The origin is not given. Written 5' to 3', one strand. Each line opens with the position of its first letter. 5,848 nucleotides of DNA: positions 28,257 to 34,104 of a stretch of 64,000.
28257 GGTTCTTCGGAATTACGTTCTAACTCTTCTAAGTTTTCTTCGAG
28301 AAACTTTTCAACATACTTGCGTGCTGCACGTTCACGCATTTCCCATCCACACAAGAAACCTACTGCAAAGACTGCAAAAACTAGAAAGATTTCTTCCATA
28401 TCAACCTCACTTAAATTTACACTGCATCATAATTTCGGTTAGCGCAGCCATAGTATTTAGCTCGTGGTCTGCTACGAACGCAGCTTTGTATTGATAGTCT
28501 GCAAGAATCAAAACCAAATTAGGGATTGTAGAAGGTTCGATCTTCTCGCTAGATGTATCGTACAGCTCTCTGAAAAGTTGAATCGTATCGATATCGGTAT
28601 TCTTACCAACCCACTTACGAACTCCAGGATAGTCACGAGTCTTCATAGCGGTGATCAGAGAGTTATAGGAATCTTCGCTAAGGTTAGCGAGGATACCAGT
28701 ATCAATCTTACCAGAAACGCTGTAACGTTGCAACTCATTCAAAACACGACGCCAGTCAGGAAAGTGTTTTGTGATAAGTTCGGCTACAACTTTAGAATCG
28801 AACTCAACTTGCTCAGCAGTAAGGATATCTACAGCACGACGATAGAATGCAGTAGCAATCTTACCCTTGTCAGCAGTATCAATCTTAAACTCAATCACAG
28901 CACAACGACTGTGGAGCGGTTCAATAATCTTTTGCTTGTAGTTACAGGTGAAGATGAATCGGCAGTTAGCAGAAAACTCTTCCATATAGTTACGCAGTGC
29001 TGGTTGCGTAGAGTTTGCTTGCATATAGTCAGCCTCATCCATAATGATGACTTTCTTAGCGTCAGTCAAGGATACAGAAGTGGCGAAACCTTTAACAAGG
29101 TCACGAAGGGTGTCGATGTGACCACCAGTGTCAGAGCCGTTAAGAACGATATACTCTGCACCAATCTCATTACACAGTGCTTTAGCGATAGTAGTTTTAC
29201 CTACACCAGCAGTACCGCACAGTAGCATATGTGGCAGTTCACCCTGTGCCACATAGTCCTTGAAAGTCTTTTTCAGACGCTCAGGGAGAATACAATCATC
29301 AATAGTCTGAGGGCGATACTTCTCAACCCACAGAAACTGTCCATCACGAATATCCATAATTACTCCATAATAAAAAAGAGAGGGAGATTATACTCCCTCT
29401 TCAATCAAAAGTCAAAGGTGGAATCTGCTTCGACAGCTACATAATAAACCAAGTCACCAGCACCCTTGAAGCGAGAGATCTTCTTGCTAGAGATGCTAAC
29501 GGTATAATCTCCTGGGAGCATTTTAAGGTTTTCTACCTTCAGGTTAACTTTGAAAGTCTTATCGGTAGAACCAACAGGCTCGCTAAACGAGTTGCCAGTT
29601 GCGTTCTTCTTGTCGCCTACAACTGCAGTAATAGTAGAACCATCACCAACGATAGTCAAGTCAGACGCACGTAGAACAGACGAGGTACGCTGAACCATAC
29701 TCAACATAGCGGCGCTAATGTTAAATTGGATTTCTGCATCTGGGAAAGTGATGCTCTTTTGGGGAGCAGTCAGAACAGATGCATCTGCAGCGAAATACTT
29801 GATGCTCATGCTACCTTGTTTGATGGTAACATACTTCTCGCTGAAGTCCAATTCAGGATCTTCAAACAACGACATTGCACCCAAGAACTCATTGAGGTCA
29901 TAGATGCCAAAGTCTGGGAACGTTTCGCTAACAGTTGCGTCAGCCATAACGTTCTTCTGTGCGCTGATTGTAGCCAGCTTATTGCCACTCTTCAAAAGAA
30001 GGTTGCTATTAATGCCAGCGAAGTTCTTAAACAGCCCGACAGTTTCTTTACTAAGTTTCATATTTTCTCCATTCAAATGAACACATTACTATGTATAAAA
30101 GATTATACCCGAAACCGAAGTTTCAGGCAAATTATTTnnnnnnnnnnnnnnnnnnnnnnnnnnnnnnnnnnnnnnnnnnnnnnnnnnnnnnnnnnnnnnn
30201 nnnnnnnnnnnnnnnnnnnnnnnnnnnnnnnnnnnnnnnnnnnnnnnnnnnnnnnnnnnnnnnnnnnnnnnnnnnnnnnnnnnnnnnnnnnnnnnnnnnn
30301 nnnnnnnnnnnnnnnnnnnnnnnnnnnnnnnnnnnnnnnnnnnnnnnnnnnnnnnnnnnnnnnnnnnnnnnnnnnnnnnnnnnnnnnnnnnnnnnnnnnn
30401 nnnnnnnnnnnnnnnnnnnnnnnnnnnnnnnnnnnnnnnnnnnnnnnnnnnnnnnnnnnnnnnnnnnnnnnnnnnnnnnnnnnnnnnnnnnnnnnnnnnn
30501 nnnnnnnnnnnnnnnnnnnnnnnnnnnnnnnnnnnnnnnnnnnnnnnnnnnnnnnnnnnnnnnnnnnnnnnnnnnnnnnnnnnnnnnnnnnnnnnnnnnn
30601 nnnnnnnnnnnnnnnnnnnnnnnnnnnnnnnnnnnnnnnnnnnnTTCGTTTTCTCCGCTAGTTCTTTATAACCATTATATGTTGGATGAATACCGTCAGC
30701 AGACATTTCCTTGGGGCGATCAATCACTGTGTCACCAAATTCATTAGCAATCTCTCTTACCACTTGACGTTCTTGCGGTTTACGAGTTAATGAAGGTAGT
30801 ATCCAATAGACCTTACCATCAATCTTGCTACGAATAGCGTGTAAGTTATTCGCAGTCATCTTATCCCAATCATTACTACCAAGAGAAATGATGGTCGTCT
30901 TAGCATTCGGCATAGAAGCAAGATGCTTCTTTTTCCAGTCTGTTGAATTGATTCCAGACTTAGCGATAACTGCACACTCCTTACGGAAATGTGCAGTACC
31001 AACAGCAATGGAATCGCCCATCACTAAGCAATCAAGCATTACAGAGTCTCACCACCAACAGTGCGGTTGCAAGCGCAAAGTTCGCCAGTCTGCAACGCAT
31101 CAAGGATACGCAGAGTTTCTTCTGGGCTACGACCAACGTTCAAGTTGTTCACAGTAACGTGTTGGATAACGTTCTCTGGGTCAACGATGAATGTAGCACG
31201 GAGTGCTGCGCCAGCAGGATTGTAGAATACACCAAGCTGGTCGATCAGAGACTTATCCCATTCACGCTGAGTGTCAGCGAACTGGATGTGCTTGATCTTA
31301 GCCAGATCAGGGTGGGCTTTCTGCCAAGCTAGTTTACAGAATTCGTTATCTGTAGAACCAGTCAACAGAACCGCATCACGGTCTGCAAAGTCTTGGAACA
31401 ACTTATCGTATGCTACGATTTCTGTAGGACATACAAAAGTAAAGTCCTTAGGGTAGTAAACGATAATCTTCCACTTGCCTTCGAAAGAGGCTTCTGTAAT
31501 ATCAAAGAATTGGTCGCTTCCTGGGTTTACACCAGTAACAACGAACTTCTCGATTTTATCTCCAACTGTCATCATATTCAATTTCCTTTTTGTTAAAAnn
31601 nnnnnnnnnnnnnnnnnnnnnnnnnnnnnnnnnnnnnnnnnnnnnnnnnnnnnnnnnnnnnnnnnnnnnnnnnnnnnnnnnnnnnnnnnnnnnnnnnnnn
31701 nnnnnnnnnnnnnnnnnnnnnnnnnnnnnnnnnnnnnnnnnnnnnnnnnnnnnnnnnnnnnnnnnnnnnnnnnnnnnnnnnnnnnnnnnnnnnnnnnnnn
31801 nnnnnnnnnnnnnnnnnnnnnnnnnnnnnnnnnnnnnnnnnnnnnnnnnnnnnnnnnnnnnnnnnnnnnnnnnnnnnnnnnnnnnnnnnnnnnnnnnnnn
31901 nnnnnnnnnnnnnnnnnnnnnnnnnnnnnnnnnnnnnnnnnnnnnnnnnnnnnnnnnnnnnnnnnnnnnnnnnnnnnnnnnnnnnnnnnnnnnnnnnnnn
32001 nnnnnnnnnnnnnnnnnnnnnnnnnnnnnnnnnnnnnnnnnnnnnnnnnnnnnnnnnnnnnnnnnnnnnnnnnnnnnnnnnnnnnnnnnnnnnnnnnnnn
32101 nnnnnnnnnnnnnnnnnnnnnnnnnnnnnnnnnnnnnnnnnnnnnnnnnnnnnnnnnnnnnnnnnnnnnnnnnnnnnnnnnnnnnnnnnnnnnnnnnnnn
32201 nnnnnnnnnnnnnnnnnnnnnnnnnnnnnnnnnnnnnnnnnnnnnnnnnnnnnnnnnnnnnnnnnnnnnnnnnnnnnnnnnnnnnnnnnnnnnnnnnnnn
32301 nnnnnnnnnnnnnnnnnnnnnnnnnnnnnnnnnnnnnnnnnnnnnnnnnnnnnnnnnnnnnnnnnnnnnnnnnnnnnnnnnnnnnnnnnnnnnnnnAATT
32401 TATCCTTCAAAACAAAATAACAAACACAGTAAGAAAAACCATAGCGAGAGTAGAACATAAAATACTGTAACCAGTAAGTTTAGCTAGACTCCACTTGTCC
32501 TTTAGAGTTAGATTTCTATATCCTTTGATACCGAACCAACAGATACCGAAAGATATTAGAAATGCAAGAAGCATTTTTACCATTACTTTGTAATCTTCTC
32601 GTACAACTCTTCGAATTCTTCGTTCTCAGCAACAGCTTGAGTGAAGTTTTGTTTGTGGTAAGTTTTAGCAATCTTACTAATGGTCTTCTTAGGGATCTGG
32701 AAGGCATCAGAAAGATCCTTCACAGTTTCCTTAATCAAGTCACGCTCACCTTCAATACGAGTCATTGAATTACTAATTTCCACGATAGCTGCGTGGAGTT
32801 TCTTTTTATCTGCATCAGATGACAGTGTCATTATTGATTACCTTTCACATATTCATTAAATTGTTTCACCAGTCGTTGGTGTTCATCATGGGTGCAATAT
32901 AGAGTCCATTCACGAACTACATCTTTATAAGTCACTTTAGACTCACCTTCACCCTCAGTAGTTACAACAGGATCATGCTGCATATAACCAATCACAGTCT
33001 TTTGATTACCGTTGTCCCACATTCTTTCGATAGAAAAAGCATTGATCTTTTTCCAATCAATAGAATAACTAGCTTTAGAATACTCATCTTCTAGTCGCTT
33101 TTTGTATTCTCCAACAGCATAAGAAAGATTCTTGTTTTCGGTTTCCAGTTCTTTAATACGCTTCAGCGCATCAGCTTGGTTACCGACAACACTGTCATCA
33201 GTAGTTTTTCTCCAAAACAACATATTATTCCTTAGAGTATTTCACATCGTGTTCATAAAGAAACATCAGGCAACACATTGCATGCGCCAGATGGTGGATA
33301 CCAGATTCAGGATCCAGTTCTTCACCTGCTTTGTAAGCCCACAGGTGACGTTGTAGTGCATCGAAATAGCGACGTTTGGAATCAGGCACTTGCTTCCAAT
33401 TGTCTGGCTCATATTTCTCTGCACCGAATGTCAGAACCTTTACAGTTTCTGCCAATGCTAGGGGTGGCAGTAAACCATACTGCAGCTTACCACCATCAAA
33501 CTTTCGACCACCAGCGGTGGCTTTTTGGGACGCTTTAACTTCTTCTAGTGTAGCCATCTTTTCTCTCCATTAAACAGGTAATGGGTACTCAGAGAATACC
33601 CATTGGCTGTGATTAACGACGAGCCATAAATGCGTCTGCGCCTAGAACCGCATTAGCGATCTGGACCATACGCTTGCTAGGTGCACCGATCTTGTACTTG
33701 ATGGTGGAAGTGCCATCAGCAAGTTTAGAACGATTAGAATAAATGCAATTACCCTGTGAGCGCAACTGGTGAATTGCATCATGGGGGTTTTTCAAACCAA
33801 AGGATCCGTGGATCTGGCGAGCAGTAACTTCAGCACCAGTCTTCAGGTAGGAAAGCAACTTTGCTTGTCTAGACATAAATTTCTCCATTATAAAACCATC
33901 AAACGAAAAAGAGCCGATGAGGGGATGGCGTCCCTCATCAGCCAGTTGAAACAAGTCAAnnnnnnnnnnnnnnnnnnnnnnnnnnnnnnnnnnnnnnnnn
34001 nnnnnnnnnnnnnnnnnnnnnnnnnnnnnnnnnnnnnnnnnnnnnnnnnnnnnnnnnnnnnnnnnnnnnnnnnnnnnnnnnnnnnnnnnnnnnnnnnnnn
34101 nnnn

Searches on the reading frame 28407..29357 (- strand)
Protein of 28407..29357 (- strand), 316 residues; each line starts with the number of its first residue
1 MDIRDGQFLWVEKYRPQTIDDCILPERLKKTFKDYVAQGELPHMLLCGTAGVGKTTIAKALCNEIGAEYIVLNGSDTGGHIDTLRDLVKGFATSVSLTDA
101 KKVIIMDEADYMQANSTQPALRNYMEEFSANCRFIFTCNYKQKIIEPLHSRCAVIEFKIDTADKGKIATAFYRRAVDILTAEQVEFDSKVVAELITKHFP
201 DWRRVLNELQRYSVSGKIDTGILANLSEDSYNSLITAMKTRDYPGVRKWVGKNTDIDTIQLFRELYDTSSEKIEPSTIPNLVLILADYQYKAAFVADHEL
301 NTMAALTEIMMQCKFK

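Call 25: search_protein_families(library=phrogs, proteins=[window:28407-29357:-], max_evalue=0.001)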
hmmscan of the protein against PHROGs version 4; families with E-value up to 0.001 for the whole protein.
window:28407-29357:- (316 aa): 8 families
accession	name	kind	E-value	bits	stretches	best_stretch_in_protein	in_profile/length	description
phrog_168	-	DNA, RNA and nucleotide metabolism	8.6e-121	404.4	1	3-316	4-314/314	clamp loader of DNA polymerase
phrog_5846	-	DNA, RNA and nucleotide metabolism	4.3e-27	96.4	1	12-212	8-202/380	clamp loader of DNA polymerase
phrog_11838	-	DNA, RNA and nucleotide metabolism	1.3e-22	81.5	1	7-213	4-206/420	clamp loader of DNA polymerase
phrog_50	-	DNA, RNA and nucleotide metabolism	0.00016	21.9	1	29-113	357-410/570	DnaC-like helicase loader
phrog_800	-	head and packaging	0.0005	19.8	1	43-230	34-217/511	terminase small subunit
phrog_5534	-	unknown function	0.00056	20.2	1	38-113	23-99/273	-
phrog_2107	-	other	0.00064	20.4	0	44-70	6-32/201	thymidylate kinase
phrog_3757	-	unknown function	0.00092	19.7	0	18-73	104-158/367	-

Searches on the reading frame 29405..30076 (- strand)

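Call 25: search_protein_families(library=phrogs, proteins=[window:29405-30076:-], max_evalue=0.001)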
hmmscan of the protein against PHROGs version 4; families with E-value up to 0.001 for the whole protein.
window:29405-30076:- (223 aa): 2 families
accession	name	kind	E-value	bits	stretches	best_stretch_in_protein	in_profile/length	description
phrog_223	-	DNA, RNA and nucleotide metabolism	1.1e-72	245.2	1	6-221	1-222/222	DNA polymerase processivity factor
phrog_30679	-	DNA, RNA and nucleotide metabolism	3e-22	80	1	125-221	6-107/108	DNA polymerase processivity factor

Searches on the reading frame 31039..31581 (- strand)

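Call 25: search_protein_families(library=phrogs, proteins=[window:31039-31581:-], max_evalue=0.001)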
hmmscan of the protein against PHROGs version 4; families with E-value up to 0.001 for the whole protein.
window:31039-31581:- (180 aa): 1 family
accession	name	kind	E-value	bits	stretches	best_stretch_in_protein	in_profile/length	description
phrog_20402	-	unknown function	1.6e-08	35.2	1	1-147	1-137/153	-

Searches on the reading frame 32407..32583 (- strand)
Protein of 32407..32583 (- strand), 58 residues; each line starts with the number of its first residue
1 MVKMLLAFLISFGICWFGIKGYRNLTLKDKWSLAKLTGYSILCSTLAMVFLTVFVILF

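Call 72: search_protein_families(library=pfam, max_evalue=0.1, proteins=[window:32407-32583:-])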
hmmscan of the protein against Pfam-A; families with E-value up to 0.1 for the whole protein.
window:32407-32583:- (58 aa): 1 family
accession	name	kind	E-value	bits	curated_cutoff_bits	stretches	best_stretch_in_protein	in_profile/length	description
PF13858.11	DUF4199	-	0.0053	17.7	32.3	1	5-58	35-88/165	Protein of unknown function (DUF4199)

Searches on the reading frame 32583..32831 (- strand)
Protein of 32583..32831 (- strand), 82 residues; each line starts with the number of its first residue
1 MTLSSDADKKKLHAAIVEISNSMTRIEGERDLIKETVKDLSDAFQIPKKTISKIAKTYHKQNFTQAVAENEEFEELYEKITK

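Call 25: search_protein_families(library=phrogs, proteins=[window:32583-32831:-], max_evalue=0.001)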
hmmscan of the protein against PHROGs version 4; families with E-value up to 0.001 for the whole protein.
window:32583-32831:- (82 aa): 2 families
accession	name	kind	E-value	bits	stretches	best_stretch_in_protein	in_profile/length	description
phrog_639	-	transcription regulation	1e-21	78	1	3-82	12-91/95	transcriptional regulator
phrog_12534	-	unknown function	4.4e-08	34.5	1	5-75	14-84/97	-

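Call 72: search_protein_families(library=pfam, max_evalue=0.1, proteins=[window:32583-32831:-])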
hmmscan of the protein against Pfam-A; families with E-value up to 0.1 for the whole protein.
window:32583-32831:- (82 aa): 7 families
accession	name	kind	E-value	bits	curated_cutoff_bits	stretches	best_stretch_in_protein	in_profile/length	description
PF11126.13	Phage_DsbA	-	8.5e-13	48.8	25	1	17-80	2-65/67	Transcriptional regulator DsbA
PF19566.4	Snx8_BAR_dom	-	0.0024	17.8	27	1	6-80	177-251/258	Sorting nexin 8/Mvp1 BAR domain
PF10728.14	DUF2520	-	0.038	14.2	25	1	5-66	30-90/125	Domain of unknown function (DUF2520)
PF25787.1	HTH_SB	-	0.048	13.9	43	1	38-65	26-53/53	Sleeping Beauty transposase HTH domain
PF20663.3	COG4_N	-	0.056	13.9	27.3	1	17-80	33-95/107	Conserved oligomeric Golgi complex subunit 4, N-terminal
PF22215.1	MLKL_N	-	0.069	13.1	27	1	28-80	49-101/142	Mixed lineage kinase domain-like N-terminal domain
PF13384.12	HTH_23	-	0.082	13.2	24.6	0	34-60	17-43/50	Homeodomain-like domain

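Call 78: search_solved_structures(query=window:32583-32831:-, max_evalue=10, show_alignments=2)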
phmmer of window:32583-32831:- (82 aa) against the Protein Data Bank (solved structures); distinct sequences matched with E-value up to 10: 6.
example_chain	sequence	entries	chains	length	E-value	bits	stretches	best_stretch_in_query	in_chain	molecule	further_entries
8j07_h1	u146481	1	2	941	0.3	14.9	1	7-65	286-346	Coiled-coil domain-containing protein 39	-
5apq_A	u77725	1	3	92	0.48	14.2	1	9-63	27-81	GENERAL CONTROL PROTEIN GCN4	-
1it2_A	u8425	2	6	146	0.8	13.5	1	7-78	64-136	hemoglobin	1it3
4zry_B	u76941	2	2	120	0.97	13.3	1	9-65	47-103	Keratin, type II cytoskeletal 1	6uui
7qdr_B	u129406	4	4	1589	1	13.2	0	37-81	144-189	Tetratricopeptide repeat protein 37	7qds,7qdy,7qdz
9g8o_B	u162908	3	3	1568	1.1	13.1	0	37-81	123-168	Superkiller complex protein 3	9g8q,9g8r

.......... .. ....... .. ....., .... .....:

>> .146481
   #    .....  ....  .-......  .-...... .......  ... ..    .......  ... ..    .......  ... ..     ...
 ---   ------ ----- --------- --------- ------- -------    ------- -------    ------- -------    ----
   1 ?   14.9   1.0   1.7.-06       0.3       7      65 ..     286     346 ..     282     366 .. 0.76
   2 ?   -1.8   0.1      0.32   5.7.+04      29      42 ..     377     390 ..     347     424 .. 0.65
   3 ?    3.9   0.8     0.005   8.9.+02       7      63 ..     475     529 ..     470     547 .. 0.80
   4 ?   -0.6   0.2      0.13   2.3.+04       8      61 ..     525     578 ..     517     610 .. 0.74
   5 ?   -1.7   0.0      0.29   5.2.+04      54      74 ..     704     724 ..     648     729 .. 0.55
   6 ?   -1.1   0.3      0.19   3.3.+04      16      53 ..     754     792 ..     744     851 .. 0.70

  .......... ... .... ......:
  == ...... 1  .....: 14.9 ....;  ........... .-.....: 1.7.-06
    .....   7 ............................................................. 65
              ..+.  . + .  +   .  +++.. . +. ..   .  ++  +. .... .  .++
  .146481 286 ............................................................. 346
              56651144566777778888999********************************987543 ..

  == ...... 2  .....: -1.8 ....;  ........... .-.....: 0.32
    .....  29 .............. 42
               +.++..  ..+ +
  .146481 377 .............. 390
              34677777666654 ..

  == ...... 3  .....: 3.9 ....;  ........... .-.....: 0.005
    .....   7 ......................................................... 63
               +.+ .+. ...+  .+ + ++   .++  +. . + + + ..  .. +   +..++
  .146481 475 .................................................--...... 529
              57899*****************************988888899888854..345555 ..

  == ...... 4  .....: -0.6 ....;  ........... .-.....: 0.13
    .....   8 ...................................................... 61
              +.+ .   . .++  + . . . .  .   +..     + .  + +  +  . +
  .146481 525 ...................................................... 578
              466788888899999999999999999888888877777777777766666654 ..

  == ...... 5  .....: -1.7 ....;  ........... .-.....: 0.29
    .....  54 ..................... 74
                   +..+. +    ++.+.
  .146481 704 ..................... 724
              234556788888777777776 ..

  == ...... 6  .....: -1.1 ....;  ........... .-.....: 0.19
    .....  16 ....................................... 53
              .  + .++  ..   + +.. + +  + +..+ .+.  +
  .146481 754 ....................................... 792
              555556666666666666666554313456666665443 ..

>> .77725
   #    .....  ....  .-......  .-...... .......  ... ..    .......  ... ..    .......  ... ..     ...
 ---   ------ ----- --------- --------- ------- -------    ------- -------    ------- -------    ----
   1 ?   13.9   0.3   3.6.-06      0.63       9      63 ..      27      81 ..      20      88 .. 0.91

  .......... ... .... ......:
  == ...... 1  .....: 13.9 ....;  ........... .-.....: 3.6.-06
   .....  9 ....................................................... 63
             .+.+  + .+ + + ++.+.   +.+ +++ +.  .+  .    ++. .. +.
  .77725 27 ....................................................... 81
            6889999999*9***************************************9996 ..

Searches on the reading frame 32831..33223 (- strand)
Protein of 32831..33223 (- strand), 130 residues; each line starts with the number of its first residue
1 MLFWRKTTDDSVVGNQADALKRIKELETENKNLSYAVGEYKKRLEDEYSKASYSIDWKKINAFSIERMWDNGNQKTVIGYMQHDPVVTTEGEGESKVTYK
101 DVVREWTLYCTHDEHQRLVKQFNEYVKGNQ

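Call 25: search_protein_families(library=phrogs, proteins=[window:32831-33223:-], max_evalue=0.001)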
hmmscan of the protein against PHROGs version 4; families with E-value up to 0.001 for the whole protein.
window:32831-33223:- (130 aa): 0 families

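Call 72: search_protein_families(library=pfam, max_evalue=0.1, proteins=[window:32831-33223:-])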
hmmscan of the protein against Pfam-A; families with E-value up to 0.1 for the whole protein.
window:32831-33223:- (130 aa): 4 families
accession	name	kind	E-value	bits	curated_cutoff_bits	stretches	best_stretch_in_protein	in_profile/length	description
PF05769.16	SIKE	-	0.017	15.5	24.3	0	20-45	72-97/180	SIKE family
PF14077.11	WD40_alt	-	0.027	14.7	25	0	7-33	4-30/48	Alternative WD40 repeat motif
PF12329.13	TMF_DNA_bd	-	0.039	14.4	35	1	18-49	30-61/74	TATA element modulatory factor 1 DNA binding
PF07989.16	Cnn_1N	-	0.072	13.7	28.5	0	14-46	36-68/74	Centrosomin N-terminal motif 1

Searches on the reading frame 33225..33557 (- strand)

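Call 25: search_protein_families(library=phrogs, proteins=[window:33225-33557:-], max_evalue=0.001)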
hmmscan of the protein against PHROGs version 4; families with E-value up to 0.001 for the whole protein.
window:33225-33557:- (110 aa): 12 families
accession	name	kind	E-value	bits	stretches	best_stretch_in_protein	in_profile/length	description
phrog_801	-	DNA, RNA and nucleotide metabolism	9.8e-48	164.9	1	5-106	88-189/476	dATP / dGTP pyrophosphohydrolase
phrog_19680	-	unknown function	1.4e-34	120.8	1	6-110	79-186/188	-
phrog_2252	-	lysis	1.5e-30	108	1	9-103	97-191/285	endolysin; inhibits RNA polymerase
phrog_5033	-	lysis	2.1e-30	106.9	1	5-107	66-171/178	endolysin; inhibits RNA polymerase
phrog_37590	-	unknown function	3.9e-21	76.5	1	10-105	38-144/341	-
phrog_11257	-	unknown function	3.5e-15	57.5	1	11-99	8-98/200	-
phrog_16254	-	unknown function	1e-12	49.1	1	8-101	11-106/377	-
phrog_5332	-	unknown function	1.7e-12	48.3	1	26-93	124-190/215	-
phrog_31336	-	unknown function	1.2e-07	32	1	12-107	261-347/359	-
phrog_31158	-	unknown function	7.6e-07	30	1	10-106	6-98/224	-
phrog_18716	-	unknown function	0.00015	22.9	1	16-98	15-95/114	-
phrog_2369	-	DNA, RNA and nucleotide metabolism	0.00076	20.6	1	19-81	129-194/195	dCMP deaminase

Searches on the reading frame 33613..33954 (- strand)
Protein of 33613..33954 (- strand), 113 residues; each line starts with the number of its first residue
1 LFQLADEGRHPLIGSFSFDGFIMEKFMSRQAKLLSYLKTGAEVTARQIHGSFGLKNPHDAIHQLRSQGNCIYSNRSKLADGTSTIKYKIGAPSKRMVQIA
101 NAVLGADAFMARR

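Call 24: search_protein_families(library=phrogs, proteins=[window:33613-33954:-], max_evalue=0.001)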
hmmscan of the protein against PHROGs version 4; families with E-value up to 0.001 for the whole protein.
window:33613-33954:- (113 aa): 2 families
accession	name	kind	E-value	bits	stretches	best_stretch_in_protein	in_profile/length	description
phrog_4973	-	unknown function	4.2e-11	44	1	23-106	63-147/149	-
phrog_6424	-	unknown function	0.00097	20.2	0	31-86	69-125/134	-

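Call 72: search_protein_families(library=pfam, max_evalue=0.1, proteins=[window:33613-33954:-])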
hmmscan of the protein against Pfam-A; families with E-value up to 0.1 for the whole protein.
window:33613-33954:- (113 aa): 1 family
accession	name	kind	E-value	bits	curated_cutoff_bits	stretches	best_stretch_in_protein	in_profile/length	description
PF14090.12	HTH_39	-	0.0011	19.2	21.3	1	30-86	3-59/70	Winged helix-turn-helix domain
